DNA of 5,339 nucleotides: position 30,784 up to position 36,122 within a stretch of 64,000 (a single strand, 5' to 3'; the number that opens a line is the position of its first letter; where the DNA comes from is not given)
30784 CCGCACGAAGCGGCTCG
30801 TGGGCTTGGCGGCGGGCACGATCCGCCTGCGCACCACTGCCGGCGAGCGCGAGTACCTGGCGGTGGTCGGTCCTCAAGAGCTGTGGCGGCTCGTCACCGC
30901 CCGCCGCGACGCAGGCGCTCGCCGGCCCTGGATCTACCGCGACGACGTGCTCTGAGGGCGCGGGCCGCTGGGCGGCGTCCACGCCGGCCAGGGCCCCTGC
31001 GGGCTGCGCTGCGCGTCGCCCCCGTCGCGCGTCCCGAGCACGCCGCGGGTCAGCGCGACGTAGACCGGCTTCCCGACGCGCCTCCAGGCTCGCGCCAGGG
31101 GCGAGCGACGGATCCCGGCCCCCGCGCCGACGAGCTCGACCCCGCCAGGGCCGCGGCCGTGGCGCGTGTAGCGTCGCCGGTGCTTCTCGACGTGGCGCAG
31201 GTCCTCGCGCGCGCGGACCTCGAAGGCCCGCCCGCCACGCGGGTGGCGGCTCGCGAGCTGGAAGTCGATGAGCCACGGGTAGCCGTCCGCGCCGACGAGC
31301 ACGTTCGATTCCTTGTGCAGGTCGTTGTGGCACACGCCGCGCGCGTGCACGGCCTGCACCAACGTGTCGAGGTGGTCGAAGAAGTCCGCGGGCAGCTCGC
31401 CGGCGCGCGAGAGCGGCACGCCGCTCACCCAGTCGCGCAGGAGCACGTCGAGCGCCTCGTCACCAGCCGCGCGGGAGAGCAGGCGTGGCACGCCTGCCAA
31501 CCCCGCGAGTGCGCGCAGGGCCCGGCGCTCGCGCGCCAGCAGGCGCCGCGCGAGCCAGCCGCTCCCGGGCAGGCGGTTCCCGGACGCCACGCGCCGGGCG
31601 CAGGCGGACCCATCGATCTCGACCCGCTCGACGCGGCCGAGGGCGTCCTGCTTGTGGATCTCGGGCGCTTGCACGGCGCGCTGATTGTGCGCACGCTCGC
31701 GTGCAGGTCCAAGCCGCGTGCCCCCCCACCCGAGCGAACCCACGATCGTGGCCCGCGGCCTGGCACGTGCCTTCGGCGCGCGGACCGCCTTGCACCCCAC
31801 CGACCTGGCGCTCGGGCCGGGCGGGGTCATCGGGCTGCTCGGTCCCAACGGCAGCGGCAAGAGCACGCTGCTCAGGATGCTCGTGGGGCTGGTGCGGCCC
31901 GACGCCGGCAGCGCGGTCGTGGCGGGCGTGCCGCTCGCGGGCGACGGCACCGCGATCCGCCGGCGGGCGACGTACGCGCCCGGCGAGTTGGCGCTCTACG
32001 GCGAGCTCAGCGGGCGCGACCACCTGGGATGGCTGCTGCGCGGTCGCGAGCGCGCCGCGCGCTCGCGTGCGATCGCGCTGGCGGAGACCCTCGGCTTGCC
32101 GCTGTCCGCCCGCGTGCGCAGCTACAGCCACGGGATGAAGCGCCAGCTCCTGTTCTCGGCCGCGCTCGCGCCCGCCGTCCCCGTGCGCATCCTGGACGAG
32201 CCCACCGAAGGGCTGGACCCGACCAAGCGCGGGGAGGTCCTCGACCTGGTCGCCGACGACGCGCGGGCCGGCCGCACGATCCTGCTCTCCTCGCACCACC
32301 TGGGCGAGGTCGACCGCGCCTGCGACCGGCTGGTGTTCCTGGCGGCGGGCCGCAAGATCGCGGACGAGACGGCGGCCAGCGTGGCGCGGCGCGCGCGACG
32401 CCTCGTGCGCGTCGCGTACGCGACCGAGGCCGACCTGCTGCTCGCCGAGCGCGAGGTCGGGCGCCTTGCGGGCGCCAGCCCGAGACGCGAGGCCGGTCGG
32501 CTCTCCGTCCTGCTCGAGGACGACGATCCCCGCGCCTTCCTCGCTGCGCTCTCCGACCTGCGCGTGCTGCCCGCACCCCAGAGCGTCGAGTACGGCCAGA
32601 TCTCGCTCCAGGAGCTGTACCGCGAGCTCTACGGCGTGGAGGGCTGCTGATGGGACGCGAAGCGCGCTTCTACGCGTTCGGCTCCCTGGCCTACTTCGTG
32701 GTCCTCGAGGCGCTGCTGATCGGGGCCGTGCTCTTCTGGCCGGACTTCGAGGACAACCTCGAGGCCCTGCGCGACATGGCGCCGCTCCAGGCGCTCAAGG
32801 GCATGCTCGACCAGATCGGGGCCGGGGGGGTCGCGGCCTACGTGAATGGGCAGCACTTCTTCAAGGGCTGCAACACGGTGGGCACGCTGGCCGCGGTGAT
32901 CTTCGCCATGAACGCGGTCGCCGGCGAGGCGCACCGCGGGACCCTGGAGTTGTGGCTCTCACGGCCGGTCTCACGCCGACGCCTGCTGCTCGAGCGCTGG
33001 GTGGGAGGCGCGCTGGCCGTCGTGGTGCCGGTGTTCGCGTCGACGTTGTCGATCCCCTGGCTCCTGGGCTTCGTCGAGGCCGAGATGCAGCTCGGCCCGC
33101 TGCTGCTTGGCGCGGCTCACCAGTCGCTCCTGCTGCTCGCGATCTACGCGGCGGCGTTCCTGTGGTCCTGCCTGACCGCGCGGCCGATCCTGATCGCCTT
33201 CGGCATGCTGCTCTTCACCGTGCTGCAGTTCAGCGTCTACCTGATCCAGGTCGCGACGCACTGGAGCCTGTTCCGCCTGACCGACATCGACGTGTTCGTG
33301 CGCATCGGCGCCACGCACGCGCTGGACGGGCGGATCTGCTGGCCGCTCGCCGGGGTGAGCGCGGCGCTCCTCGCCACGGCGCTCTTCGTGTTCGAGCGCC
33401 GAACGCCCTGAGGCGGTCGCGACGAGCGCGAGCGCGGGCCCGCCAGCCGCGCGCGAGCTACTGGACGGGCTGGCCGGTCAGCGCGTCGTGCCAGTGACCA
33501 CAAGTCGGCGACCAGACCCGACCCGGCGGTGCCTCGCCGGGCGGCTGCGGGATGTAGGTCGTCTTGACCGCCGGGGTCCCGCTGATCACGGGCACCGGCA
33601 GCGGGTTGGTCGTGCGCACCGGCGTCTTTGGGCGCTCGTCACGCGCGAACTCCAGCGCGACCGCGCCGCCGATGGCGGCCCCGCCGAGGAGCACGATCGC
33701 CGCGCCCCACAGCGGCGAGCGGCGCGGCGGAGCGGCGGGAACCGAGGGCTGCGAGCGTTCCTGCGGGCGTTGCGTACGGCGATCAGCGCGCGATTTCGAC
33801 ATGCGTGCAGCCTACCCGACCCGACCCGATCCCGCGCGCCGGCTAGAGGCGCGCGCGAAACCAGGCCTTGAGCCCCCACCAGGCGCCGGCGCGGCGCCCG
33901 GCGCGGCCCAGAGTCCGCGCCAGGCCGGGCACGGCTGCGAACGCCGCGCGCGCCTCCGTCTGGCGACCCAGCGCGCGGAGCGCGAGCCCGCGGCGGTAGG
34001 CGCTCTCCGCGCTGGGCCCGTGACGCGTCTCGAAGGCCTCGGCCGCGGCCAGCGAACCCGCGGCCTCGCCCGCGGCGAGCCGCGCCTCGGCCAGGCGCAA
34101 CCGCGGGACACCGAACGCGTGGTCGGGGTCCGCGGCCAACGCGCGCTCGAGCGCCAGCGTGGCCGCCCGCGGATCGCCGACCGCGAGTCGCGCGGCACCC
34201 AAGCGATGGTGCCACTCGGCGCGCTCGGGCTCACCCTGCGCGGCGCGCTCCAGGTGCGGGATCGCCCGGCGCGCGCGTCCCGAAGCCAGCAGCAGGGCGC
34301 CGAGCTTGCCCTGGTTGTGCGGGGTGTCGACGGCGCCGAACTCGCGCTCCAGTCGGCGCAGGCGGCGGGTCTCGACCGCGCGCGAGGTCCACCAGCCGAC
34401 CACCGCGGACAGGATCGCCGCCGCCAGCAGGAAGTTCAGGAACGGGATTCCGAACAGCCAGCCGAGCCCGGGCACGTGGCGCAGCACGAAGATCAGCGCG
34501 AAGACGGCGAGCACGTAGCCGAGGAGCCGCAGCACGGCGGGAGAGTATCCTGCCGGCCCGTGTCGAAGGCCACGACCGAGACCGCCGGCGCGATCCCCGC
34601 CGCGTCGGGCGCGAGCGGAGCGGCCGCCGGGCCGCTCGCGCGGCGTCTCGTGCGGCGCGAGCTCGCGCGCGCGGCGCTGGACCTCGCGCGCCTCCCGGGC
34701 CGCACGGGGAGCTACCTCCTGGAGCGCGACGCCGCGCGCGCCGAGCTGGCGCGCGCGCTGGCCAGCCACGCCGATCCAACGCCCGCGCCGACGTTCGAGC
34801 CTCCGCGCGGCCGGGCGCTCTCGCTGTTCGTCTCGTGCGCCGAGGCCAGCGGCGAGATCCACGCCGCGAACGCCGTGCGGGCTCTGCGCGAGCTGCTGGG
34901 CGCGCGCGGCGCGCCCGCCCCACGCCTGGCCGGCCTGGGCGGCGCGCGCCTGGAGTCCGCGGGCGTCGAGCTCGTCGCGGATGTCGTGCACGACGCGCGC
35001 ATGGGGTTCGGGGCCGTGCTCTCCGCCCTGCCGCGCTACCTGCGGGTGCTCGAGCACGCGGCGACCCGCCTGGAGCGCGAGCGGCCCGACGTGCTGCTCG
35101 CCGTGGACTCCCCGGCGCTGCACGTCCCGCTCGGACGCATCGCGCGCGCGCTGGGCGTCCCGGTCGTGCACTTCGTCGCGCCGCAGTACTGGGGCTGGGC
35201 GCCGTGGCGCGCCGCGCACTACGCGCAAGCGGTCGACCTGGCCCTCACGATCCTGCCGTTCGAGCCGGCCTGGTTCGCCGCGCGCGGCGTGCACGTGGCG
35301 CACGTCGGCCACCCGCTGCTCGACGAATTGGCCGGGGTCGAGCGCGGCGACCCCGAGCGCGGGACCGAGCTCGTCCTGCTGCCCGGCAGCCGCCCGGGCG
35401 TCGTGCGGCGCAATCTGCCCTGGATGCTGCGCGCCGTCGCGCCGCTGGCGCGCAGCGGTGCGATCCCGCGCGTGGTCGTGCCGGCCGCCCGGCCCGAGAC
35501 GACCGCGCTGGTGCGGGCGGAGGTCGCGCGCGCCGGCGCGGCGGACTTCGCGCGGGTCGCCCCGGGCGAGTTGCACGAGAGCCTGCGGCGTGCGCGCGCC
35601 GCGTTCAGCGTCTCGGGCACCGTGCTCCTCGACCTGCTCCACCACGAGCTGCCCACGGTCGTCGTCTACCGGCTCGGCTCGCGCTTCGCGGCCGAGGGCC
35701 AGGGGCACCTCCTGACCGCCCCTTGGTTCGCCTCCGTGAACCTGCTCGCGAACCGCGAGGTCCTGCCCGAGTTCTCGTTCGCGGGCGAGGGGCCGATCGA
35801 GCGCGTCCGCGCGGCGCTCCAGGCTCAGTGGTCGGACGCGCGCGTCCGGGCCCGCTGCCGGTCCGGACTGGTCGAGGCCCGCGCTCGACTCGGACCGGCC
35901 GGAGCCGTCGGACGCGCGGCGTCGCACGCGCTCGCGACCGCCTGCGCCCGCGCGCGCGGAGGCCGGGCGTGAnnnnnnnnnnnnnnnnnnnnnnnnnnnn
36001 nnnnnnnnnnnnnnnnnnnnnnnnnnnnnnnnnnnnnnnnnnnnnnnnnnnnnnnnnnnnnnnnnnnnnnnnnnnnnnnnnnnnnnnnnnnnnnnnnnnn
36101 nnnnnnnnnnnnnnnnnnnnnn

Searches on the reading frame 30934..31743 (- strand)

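Call 17: search_protein_families(library=pfam, proteins=[window:30934-31743:-], max_evalue=0.001)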
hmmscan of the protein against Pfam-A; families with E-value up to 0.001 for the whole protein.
window:30934-31743:- (269 aa): 1 family
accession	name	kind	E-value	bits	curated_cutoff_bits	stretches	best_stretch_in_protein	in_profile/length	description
PF01636.29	APH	-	3.2e-05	24.3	23.2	1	21-168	50-201/239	Phosphotransferase enzyme family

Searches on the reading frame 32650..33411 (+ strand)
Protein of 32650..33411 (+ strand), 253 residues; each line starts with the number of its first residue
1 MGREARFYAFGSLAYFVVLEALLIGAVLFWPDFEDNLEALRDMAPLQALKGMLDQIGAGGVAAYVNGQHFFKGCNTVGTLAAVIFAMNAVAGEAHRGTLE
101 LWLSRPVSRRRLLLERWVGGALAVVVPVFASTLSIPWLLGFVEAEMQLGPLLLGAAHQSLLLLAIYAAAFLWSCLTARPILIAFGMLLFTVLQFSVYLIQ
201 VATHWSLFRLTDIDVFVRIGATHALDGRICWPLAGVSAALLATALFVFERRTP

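Call 17: search_protein_families(library=pfam, proteins=[window:32650-33411:+], max_evalue=0.001)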
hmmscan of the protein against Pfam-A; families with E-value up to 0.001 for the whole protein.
window:32650-33411:+ (253 aa): 2 families
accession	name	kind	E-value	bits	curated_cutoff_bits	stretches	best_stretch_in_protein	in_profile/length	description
PF12679.13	ABC2_membrane_2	-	2.4e-15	57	27.2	1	73-203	73-208/283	ABC-2 family transporter protein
PF12698.13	ABC2_membrane_3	-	8.5e-05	22.2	31.6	1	82-198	176-287/347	ABC-2 family transporter protein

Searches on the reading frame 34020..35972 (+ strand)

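Call 14: search_protein_families(library=pfam, proteins=[window:34020-35972:+], max_evalue=0.001)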
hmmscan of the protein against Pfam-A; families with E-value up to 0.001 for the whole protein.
window:34020-35972:+ (650 aa): 1 family
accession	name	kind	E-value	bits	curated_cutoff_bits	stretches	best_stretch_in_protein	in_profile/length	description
PF02684.21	LpxB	-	1.4e-49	169.4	22.6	1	270-586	2-322/374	Lipid-A-disaccharide synthetase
